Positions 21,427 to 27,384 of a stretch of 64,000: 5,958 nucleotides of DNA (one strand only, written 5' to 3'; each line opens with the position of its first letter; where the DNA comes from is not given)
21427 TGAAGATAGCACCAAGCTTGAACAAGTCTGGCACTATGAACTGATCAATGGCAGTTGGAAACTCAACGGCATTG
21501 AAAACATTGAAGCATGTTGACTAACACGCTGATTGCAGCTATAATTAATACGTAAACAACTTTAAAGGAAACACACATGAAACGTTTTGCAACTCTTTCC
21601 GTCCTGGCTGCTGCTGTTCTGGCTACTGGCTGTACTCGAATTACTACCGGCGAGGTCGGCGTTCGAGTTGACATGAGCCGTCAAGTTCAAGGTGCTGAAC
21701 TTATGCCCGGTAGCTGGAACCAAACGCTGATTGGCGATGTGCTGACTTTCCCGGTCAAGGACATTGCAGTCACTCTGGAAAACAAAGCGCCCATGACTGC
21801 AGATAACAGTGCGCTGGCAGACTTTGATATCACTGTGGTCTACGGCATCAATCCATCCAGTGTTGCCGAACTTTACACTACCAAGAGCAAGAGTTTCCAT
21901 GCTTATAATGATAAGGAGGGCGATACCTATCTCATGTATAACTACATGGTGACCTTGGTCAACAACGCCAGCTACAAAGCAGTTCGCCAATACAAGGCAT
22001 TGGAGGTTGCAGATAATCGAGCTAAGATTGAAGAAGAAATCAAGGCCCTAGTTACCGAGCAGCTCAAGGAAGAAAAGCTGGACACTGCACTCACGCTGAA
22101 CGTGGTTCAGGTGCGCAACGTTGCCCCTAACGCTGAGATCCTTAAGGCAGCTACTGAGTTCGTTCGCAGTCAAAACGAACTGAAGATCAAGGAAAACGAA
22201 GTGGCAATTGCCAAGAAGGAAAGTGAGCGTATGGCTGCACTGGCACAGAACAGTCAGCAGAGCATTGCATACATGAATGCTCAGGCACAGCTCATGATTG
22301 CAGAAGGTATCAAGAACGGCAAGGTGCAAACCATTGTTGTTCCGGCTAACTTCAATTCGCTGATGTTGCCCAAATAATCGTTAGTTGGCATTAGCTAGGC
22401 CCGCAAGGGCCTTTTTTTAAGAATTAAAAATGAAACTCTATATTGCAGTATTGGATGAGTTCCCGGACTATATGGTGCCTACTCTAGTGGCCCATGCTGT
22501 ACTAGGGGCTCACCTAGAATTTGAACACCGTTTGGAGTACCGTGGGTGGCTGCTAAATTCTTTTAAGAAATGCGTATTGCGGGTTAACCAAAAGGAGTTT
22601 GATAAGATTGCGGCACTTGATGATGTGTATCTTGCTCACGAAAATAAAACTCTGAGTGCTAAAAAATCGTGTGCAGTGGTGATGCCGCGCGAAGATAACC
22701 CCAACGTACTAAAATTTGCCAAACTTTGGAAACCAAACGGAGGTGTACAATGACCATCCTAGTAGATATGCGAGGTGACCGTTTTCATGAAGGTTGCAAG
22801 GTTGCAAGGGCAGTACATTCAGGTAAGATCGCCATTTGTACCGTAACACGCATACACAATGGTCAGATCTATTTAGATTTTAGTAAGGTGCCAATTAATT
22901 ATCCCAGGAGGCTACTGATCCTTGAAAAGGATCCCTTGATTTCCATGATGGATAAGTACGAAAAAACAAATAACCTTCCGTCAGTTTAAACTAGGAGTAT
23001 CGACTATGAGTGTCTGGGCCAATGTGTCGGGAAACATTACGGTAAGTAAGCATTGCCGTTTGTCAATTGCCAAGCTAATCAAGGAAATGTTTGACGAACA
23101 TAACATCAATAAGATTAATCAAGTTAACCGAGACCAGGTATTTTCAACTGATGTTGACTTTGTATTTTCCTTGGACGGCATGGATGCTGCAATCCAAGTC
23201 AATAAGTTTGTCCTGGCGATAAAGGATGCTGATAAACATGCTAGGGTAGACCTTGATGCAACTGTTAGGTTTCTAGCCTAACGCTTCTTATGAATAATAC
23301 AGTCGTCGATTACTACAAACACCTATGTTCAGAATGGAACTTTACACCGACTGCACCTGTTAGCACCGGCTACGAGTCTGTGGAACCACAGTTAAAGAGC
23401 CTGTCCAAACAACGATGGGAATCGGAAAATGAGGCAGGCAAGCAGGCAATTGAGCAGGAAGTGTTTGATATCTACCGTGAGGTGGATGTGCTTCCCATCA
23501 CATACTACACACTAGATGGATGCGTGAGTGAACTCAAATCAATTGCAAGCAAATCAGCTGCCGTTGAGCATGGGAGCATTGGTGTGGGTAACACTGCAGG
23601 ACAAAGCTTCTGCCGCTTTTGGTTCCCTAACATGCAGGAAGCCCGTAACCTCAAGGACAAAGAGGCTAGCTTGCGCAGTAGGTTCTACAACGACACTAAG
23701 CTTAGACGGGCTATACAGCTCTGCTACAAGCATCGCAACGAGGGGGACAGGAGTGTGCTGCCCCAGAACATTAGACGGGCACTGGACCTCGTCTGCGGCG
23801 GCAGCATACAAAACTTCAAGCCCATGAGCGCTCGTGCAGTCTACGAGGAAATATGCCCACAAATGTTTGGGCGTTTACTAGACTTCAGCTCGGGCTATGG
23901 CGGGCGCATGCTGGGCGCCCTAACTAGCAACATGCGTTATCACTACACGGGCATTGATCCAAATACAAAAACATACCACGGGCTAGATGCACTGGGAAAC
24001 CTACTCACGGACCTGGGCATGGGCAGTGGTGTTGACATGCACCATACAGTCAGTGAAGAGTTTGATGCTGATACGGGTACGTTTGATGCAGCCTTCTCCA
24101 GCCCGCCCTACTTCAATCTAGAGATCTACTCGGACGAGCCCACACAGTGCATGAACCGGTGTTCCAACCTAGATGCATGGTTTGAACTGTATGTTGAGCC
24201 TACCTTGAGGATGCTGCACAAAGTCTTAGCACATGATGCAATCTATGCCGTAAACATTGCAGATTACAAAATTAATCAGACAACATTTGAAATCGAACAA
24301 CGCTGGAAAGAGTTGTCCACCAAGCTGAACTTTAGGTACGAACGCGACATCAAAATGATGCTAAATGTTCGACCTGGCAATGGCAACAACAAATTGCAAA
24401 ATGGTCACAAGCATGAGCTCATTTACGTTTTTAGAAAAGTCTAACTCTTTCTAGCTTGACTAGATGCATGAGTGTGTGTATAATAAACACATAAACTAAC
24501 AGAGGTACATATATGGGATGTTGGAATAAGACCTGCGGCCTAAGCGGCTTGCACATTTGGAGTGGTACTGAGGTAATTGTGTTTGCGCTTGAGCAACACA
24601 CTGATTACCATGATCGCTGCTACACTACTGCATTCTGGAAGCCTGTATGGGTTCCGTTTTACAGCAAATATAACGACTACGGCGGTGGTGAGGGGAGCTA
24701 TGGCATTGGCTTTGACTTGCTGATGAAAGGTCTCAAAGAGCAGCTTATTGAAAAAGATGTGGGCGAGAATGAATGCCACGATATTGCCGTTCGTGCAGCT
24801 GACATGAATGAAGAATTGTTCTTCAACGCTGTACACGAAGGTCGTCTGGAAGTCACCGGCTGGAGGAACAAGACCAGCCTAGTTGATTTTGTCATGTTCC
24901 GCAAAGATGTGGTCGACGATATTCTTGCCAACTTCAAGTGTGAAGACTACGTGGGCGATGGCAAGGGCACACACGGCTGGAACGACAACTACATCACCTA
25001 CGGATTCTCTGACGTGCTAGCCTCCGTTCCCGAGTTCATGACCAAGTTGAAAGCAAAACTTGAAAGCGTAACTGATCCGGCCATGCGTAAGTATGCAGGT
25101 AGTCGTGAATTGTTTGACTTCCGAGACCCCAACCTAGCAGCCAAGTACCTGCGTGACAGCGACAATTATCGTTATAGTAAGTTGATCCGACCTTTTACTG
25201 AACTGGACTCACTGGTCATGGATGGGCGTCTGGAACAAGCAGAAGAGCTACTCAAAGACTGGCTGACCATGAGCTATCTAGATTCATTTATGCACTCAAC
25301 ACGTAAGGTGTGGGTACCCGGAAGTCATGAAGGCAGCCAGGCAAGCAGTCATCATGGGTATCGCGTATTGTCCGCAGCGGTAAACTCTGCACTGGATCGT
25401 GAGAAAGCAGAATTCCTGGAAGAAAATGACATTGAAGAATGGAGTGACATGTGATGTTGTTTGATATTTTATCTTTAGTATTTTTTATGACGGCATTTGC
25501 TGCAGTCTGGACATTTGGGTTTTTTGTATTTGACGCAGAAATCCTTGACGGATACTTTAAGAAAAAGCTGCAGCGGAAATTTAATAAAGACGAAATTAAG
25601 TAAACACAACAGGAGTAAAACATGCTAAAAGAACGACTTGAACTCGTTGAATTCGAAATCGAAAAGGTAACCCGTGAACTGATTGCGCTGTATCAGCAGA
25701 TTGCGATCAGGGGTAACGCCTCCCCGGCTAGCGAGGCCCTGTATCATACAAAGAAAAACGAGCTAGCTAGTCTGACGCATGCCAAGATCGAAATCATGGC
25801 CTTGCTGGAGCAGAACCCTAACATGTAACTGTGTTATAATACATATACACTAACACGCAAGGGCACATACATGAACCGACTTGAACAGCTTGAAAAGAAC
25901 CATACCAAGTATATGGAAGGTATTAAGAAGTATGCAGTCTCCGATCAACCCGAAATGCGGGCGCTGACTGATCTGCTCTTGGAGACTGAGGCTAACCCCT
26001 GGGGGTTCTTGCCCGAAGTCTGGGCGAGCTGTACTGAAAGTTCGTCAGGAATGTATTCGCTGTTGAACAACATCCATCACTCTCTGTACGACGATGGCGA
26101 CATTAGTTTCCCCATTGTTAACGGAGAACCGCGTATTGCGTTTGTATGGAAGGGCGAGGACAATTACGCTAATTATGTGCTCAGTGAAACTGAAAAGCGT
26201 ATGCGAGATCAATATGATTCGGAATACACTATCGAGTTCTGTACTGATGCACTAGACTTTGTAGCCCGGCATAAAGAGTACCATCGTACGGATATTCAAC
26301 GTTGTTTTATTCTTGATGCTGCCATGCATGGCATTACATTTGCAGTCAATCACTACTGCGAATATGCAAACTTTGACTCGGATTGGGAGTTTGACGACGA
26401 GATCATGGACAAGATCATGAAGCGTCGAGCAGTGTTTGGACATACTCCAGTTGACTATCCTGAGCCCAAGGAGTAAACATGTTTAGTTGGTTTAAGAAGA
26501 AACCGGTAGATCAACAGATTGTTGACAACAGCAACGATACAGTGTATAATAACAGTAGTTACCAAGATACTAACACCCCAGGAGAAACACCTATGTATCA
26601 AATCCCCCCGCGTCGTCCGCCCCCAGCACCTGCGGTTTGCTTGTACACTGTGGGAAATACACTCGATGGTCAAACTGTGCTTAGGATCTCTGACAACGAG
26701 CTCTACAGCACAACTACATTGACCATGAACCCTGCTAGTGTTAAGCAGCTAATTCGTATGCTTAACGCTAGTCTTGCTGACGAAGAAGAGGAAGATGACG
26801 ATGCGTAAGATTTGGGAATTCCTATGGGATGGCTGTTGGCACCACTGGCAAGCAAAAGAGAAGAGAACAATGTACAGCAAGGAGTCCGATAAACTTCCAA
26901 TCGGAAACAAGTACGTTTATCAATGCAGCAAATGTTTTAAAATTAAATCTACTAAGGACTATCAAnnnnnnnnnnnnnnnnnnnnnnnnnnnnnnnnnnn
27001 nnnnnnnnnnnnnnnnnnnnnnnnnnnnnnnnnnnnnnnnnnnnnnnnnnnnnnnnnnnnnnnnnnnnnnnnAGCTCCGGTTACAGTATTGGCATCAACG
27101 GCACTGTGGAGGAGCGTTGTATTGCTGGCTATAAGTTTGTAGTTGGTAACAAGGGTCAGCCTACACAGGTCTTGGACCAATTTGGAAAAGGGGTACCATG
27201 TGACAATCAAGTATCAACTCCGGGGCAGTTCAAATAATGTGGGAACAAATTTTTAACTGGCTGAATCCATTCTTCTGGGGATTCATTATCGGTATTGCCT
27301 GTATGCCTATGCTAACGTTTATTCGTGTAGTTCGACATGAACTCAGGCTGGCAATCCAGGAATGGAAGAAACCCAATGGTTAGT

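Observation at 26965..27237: Type IV pilin / pseudopilin-like gene in a phage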

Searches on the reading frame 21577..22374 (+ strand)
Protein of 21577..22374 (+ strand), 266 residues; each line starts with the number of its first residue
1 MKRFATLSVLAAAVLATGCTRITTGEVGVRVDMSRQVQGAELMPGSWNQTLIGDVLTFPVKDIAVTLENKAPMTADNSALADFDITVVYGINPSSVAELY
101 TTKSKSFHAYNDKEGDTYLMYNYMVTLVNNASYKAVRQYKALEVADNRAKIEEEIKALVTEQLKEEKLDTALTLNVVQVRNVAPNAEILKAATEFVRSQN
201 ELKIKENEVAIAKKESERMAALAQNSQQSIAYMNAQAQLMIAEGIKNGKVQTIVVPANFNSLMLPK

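Call 29: search_protein_families(library=pfam, proteins=[window:21577-22374:+], max_evalue=0.01)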
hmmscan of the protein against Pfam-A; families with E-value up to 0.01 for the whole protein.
window:21577-22374:+ (266 aa): 1 family
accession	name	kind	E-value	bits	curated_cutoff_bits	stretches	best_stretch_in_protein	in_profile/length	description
PF01145.31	Band_7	-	1.9e-16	61.1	23.6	1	21-215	2-175/176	SPFH domain / Band 7 family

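Call 73: search_dna_similar(collection=phages, query=window:21577-22374:+, mode=protein, max_evalue=0.00001, max_rows=40, rows=spread)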
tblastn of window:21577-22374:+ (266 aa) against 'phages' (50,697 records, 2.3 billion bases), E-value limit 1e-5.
Records with a match: 31; places in all: 31; records where one place covers at least 80% of the query: 31.
Best place of each record, by identity: <60% 31.
By first word of the organism name: Acinetobacter 26; Synechococcus 3; Tegunavirus 1; Burkholderia 1.
By host as written in the record: Acinetobacter baumannii 13; Acinetobacter pittii ABC38 2; Acinetobacter baumannii YMC13/03/R2096 2; - 2; Synechoccus sp. 2; Synechococcus elongatus PCC 7942 = FACHB-805 1; Acinetobacter baumannii YMC18/02/R2919 1; Acinetobacter beijerinckii 1; and 7 more.
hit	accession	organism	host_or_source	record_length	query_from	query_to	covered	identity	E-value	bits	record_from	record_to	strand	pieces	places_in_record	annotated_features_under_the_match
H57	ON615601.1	Synechococcus phage BUCT-ZZ01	Synechococcus elongatus PCC 7942 = ...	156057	18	262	92%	45.5%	7e-61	213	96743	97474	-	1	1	hypothetical protein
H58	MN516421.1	Acinetobacter phage Bphi-R2919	Acinetobacter baumannii YMC18/02/R2919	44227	18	262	92%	35.1%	2e-33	134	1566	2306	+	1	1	hypothetical protein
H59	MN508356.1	Acinetobacter phage VB_ApiP_XC38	Acinetobacter pittii ABC38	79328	20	262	91%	34.1%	3e-28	118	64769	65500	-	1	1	hypothetical protein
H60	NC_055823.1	Acinetobacter phage VB_ApiP_XC38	Acinetobacter pittii ABC38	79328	20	262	91%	34.1%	3e-28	118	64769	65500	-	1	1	hypothetical protein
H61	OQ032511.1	Acinetobacter phage nACB1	Acinetobacter beijerinckii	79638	20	262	91%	33.7%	1e-27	117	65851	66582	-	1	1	hypothetical protein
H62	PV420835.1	Acinetobacter phage phiAB441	Acinetobacter baumannii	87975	19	262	92%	33.3%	1e-34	137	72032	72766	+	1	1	lipoprotein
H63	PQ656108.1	Acinetobacter phage At2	Acinetobacter tandoii W4-4-4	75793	18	262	92%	31.8%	1e-27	117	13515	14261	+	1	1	hypothetical protein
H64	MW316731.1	Acinetobacter phage Mithridates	Acinetobacter baumannii strain LUH 5533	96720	18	262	92%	31.0%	5e-25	109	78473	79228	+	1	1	hypothetical protein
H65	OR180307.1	Acinetobacter phage P577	Acinetobacter baumannii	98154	18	262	92%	31.0%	5e-25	109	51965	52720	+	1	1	hypothetical protein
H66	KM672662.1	Acinetobacter phage YMC13/03/R2096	Acinetobacter baumannii YMC13/03/R2096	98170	18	262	92%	31.0%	5e-25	109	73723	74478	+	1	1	hypothetical protein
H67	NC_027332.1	Acinetobacter phage YMC13/03/R2096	Acinetobacter baumannii YMC13/03/R2096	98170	18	262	92%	31.0%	5e-25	109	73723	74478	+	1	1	hypothetical protein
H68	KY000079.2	Acinetobacter phage AM24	Acinetobacter baumannii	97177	18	262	92%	30.6%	1e-24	108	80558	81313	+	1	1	hypothetical protein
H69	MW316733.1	Acinetobacter phage Bestia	Acinetobacter baumannii strain KZ-1098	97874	18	262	92%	30.2%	2e-24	107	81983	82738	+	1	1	hypothetical protein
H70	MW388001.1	Acinetobacter phage Minot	Acinetobacter baumannii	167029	18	262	92%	30.0%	2e-27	116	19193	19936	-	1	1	hypothetical protein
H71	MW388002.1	Acinetobacter phage Mokit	Acinetobacter baumannii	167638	18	262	92%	30.0%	2e-27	116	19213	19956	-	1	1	hypothetical protein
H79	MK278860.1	Acinetobacter phage AbTZA1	Acinetobacter baumannii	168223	18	262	92%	30.0%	3e-27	115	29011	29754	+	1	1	hypothetical protein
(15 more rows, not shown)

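Call 87: get_annotated_region(hit=H79, flank=1800)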
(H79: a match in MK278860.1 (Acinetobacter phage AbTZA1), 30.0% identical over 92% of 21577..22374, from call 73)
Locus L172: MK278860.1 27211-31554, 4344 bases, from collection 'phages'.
description: Acinetobacter phage AbTZA1, complete genome.
organism: Acinetobacter phage AbTZA1 (NCBI taxid 2500827)
taxonomy: Viruses; Duplodnaviria; Heunggongvirae; Uroviricota; Caudoviricetes; Straboviridae; Twarogvirinae; Hadassahvirus; Hadassahvirus azbtza1
host: Acinetobacter baumannii; source: -; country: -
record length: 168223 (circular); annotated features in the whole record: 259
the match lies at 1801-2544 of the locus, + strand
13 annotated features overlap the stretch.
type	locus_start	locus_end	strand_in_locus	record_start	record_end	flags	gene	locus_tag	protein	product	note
CDS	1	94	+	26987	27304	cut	-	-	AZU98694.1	hypothetical protein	-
CDS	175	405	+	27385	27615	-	-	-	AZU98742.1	hypothetical protein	-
CDS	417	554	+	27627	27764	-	-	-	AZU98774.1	hypothetical protein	-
CDS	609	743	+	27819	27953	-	-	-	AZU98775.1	hypothetical protein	-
CDS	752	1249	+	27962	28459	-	-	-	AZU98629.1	hypothetical protein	-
CDS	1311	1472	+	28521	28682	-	-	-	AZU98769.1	hypothetical protein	-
CDS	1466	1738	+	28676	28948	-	-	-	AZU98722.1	hypothetical protein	-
CDS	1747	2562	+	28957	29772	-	-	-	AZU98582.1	hypothetical protein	-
CDS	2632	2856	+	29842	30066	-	-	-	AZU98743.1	hypothetical protein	-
CDS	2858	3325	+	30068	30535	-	-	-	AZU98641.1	hypothetical protein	-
CDS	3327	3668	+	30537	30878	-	-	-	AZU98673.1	hypothetical protein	-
CDS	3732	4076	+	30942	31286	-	-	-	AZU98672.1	hypothetical protein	-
CDS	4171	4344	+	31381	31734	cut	-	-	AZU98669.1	hypothetical protein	-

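Call 88: get_annotated_region(hit=H57, flank=1800)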
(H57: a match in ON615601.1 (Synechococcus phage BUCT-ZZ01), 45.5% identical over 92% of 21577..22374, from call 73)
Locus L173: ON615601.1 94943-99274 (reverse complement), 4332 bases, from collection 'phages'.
description: Synechococcus phage BUCT-ZZ01, complete genome.
organism: Synechococcus phage BUCT-ZZ01 (NCBI taxid 2951202)
taxonomy: Viruses; Duplodnaviria; Heunggongvirae; Uroviricota; Caudoviricetes; Kyanoviridae
host: Synechococcus elongatus PCC 7942 = FACHB-805; source: lake; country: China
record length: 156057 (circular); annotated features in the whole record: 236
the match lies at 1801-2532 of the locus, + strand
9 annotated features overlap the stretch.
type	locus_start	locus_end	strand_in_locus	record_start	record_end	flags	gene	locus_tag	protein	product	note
CDS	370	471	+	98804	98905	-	-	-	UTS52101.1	hypothetical protein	-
CDS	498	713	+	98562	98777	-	-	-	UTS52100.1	hypothetical protein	-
CDS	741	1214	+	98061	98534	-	-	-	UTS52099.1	hypothetical protein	-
CDS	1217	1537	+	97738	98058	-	-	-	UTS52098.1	hypothetical protein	-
CDS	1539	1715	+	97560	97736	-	-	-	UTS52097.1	hypothetical protein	-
CDS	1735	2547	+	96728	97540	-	-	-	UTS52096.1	hypothetical protein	-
CDS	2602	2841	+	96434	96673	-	-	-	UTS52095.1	hypothetical protein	-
CDS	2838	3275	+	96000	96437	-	-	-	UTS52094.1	hypothetical protein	-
CDS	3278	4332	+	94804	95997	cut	-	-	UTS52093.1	hypothetical protein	-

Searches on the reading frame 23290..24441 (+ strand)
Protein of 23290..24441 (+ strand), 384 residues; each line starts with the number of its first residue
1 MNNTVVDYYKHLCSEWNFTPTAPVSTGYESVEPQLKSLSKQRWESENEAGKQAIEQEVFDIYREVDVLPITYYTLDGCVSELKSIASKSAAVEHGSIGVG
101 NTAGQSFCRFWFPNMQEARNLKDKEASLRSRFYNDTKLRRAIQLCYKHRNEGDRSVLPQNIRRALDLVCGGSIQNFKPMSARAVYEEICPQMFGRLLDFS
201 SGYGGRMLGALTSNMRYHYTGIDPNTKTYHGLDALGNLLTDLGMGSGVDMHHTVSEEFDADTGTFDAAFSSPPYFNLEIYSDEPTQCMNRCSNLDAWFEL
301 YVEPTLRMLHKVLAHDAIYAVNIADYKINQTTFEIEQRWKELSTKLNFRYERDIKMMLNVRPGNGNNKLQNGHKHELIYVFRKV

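Call 10: search_protein_families(library=phrogs, proteins=[window:23290-24441:+], max_evalue=0.001)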
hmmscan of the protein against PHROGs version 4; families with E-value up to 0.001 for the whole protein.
window:23290-24441:+ (384 aa): 2 families
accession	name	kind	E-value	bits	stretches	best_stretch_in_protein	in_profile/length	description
phrog_12517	-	unknown function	1.1e-11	45.5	1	165-382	79-300/316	-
phrog_498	-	other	0.00065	19.3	1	261-301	470-509/633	DNA methyltransferase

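Call 29: search_protein_families(library=pfam, proteins=[window:23290-24441:+], max_evalue=0.01)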
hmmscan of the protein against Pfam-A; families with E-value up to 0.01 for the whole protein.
window:23290-24441:+ (384 aa): 1 family
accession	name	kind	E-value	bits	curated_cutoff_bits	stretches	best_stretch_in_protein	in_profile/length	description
PF01555.25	N6_N4_Mtase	-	0.0013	19.2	26.7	1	266-383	2-106/221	DNA methylase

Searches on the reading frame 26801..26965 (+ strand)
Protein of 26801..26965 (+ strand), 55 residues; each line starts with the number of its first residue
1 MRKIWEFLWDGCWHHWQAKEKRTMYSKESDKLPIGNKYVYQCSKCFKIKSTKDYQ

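Call 29: search_protein_families(library=pfam, proteins=[window:26801-26965:+], max_evalue=0.01)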
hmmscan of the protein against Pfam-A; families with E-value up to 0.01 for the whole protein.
window:26801-26965:+ (55 aa): 0 families

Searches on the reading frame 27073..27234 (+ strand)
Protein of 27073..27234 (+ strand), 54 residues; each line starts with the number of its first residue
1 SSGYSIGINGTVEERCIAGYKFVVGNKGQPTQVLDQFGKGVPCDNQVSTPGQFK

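Call 51: search_protein_representatives(alignment_id=A3)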
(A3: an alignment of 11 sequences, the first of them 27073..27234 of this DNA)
Query: 11 sequences, 51 profile positions. Proteins with E-value up to 0.001 (for the whole library): 173; up to 1e-10: 41; up to 1e-30: 0. The best 150 are listed.
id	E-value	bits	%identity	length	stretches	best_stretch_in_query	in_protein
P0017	2.5e-17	78.6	-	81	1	1-43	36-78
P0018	1.3e-16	76.3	-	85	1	1-50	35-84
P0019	3.0e-16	75.1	-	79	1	2-43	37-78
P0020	7.3e-16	73.9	-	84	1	1-44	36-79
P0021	7.7e-15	70.6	-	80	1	3-44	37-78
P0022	1.9e-14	69.4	-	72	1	12-50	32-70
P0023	2.3e-14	69.1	-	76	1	1-43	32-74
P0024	9.0e-14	67.2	-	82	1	3-42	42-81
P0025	1.6e-13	66.4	-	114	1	3-43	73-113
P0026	2.5e-13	65.7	-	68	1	4-48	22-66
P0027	2.6e-13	65.7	-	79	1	2-43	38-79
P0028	2.8e-13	65.6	-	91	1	2-42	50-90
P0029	2.9e-13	65.6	-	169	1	2-43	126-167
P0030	4.9e-13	64.8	-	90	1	1-46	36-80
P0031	6.2e-13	64.5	-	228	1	3-45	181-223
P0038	3.0e-12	62.3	-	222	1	2-44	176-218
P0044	1.6e-11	60.0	-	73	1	3-43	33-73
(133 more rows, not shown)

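Call 79: find_encoding_contigs(protein=P0044, flank=5000, max_places=2)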
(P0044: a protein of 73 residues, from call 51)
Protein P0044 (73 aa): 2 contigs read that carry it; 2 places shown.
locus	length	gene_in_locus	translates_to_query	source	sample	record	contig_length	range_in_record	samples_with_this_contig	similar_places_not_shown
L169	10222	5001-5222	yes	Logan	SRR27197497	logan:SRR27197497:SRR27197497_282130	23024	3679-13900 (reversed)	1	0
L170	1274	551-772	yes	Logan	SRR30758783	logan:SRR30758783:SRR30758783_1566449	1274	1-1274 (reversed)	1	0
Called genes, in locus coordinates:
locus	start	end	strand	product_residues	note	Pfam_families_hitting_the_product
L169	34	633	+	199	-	-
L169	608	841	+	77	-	-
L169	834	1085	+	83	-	-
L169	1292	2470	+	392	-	PF00004:AAA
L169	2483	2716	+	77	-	-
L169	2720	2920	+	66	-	-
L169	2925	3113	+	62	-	-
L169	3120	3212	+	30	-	-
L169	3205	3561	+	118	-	PF01050:MannoseP_isomer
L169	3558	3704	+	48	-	-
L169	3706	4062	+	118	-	-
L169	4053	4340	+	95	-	-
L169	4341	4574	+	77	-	-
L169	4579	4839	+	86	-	-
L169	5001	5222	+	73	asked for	-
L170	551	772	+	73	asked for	-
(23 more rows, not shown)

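Call 80: find_encoding_contigs(protein=P0038, flank=5000, max_places=2)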
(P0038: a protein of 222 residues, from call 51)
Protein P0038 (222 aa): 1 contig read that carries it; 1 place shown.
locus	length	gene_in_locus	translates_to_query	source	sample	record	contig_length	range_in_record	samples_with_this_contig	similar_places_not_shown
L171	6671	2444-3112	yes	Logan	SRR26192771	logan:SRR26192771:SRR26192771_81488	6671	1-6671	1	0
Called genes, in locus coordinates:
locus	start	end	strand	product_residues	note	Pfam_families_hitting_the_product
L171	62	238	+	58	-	-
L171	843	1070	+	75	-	-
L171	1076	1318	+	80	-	-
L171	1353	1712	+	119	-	-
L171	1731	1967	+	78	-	-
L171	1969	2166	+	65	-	-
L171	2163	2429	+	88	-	-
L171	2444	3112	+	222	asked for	PF07963:N_methyl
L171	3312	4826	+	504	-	-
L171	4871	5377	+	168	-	-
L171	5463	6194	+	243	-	-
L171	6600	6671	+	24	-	?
